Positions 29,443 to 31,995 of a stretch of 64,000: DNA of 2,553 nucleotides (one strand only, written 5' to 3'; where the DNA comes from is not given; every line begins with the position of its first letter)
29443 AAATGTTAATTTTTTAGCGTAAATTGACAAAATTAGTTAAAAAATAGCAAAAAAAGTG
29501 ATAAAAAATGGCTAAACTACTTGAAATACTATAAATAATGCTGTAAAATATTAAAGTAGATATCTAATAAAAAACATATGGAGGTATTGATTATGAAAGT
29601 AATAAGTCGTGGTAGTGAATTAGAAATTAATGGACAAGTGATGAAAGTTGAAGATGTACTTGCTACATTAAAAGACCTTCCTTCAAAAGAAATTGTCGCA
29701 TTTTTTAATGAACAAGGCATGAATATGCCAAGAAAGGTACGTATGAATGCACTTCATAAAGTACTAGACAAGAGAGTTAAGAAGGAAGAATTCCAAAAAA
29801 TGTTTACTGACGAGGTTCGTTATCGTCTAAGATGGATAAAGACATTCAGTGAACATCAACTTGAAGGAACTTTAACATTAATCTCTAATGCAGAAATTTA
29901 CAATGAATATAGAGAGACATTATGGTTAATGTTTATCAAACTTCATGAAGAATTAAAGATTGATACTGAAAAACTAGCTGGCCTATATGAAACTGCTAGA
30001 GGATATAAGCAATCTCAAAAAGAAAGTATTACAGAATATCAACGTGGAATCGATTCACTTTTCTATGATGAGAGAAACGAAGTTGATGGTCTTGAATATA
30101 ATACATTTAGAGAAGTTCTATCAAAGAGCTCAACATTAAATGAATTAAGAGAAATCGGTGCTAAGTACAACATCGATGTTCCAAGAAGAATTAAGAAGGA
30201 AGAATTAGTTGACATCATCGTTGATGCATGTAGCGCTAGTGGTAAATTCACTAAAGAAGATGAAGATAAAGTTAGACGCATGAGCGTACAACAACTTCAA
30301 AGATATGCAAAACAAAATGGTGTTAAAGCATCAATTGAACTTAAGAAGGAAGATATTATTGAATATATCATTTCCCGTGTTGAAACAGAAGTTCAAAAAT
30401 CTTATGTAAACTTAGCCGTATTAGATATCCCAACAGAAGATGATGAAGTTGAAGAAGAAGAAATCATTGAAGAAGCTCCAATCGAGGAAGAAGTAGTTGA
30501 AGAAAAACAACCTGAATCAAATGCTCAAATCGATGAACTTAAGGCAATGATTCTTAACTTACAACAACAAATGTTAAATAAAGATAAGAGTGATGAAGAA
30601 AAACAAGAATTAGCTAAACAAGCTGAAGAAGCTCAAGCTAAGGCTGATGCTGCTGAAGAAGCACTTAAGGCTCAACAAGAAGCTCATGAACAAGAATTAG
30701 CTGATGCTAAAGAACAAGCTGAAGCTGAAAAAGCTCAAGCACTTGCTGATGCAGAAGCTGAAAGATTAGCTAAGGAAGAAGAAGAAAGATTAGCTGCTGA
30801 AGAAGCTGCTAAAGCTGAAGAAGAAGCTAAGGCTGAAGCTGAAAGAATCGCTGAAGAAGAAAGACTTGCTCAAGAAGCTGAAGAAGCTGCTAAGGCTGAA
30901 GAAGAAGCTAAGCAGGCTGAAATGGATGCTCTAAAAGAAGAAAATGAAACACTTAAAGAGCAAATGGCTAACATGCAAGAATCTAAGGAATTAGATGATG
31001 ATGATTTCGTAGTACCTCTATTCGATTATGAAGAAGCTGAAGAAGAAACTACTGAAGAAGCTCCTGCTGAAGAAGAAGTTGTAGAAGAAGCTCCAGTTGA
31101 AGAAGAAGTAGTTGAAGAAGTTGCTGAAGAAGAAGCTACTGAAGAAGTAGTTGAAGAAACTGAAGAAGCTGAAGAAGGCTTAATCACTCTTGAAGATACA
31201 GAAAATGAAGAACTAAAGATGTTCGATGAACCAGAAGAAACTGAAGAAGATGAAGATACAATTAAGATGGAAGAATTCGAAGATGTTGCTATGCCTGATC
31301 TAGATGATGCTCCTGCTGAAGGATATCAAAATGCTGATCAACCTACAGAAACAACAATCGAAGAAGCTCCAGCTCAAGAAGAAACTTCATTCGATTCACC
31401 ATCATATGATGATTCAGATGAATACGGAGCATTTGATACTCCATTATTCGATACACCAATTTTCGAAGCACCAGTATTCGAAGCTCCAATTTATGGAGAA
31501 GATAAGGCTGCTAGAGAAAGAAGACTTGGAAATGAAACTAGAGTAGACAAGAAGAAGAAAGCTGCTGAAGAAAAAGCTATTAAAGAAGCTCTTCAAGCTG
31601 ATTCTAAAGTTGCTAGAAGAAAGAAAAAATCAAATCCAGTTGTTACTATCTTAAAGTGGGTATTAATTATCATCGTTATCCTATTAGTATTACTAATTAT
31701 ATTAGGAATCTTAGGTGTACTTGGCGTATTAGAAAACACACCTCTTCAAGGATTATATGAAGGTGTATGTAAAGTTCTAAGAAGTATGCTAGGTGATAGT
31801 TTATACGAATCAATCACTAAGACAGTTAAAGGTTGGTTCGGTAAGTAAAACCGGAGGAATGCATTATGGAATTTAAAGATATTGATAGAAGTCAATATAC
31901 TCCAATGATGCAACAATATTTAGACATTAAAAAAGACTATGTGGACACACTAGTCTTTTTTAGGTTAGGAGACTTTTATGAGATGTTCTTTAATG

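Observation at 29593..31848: Tail-anchored protein with tandem Rho_N/HeH-like motifs and a ~330-aa polyacidic tract in the cotE slot beside mutS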

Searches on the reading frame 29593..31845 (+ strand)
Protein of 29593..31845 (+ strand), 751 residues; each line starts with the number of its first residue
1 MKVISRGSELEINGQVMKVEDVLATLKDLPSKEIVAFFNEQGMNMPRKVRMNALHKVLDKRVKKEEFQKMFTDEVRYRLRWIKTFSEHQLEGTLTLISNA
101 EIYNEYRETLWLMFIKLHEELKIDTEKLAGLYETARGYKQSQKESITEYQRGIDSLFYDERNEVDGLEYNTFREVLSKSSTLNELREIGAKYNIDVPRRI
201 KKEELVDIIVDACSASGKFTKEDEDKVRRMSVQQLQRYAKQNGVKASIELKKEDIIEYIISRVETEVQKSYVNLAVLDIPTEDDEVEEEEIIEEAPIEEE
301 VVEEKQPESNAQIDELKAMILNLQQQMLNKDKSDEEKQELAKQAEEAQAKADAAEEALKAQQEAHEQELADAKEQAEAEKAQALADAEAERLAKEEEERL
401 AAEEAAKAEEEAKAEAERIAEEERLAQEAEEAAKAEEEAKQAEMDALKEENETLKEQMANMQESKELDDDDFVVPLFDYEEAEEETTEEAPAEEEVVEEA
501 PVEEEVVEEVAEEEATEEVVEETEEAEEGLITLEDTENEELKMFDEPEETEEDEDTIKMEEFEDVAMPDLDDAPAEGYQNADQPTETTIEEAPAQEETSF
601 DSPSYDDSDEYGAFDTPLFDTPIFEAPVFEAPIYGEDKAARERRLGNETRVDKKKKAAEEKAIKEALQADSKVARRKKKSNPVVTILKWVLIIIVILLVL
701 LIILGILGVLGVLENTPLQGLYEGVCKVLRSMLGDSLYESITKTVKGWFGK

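Call 4: search_protein_families(library=pfam, proteins=[window:29593-31845:+], max_evalue=1)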
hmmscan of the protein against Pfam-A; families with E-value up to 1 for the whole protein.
window:29593-31845:+ (751 aa): 5 families
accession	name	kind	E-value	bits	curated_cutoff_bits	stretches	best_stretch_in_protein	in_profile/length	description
PF07498.18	Rho_N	-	3.7e-07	30.4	24.9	2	178-217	3-42/43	Rho termination factor, N-terminal domain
PF13273.12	DUF4064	-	0.034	14.8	32.1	1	677-720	46-89/102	Protein of unknown function (DUF4064)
PF20185.3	DUF6548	-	0.11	12.7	27.3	1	648-702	105-161/164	Family of unknown function (DUF6548)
PF12949.13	HeH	-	0.16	12.2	28.9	1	184-208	8-32/35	HeH/LEM domain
PF06024.17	Orf78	-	0.33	11.7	29.4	1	652-703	31-81/101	Orf78 (ac78)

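Call 5: search_protein_families(library=ncbifam, proteins=[window:29593-31845:+], max_evalue=1)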
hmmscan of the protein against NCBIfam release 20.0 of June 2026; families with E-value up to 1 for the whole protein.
window:29593-31845:+ (751 aa): 3 families
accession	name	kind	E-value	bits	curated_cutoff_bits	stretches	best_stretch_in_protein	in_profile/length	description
NF038277.1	accessory_MacP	equivalog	0.012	16.1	45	1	650-704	39-94/98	cell wall synthase accessory phosphoprotein MacP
NF045846.1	MSC0882_dom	subfamily_domain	0.03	13.5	60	1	652-706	184-241/244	MSC_0882 family membrane protein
NF053759.1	ChrTpChrBBac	equivalog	0.12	12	250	1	676-747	68-134/180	chromate efflux transporter ChrB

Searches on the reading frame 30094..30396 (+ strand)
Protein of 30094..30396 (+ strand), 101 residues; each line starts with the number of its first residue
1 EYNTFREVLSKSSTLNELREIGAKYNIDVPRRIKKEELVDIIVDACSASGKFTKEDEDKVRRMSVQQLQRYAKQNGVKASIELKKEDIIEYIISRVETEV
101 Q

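Call 69: search_solved_structures(query=window:30094-30396:+, max_evalue=10, show_alignments=4)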
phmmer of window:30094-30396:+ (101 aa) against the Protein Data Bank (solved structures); distinct sequences matched with E-value up to 10: 3.
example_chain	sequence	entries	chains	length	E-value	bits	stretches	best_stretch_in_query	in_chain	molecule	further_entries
7w5z_P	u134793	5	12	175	0.38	14.7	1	24-93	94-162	Cytochrome c oxidase subunit TT16 | YflT domain-containing protein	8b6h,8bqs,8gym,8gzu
8xjg_A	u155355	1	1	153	0.69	13.9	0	29-79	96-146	YqeY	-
9y1d_A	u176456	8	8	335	1.2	13.1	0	5-40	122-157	DNA polymerase beta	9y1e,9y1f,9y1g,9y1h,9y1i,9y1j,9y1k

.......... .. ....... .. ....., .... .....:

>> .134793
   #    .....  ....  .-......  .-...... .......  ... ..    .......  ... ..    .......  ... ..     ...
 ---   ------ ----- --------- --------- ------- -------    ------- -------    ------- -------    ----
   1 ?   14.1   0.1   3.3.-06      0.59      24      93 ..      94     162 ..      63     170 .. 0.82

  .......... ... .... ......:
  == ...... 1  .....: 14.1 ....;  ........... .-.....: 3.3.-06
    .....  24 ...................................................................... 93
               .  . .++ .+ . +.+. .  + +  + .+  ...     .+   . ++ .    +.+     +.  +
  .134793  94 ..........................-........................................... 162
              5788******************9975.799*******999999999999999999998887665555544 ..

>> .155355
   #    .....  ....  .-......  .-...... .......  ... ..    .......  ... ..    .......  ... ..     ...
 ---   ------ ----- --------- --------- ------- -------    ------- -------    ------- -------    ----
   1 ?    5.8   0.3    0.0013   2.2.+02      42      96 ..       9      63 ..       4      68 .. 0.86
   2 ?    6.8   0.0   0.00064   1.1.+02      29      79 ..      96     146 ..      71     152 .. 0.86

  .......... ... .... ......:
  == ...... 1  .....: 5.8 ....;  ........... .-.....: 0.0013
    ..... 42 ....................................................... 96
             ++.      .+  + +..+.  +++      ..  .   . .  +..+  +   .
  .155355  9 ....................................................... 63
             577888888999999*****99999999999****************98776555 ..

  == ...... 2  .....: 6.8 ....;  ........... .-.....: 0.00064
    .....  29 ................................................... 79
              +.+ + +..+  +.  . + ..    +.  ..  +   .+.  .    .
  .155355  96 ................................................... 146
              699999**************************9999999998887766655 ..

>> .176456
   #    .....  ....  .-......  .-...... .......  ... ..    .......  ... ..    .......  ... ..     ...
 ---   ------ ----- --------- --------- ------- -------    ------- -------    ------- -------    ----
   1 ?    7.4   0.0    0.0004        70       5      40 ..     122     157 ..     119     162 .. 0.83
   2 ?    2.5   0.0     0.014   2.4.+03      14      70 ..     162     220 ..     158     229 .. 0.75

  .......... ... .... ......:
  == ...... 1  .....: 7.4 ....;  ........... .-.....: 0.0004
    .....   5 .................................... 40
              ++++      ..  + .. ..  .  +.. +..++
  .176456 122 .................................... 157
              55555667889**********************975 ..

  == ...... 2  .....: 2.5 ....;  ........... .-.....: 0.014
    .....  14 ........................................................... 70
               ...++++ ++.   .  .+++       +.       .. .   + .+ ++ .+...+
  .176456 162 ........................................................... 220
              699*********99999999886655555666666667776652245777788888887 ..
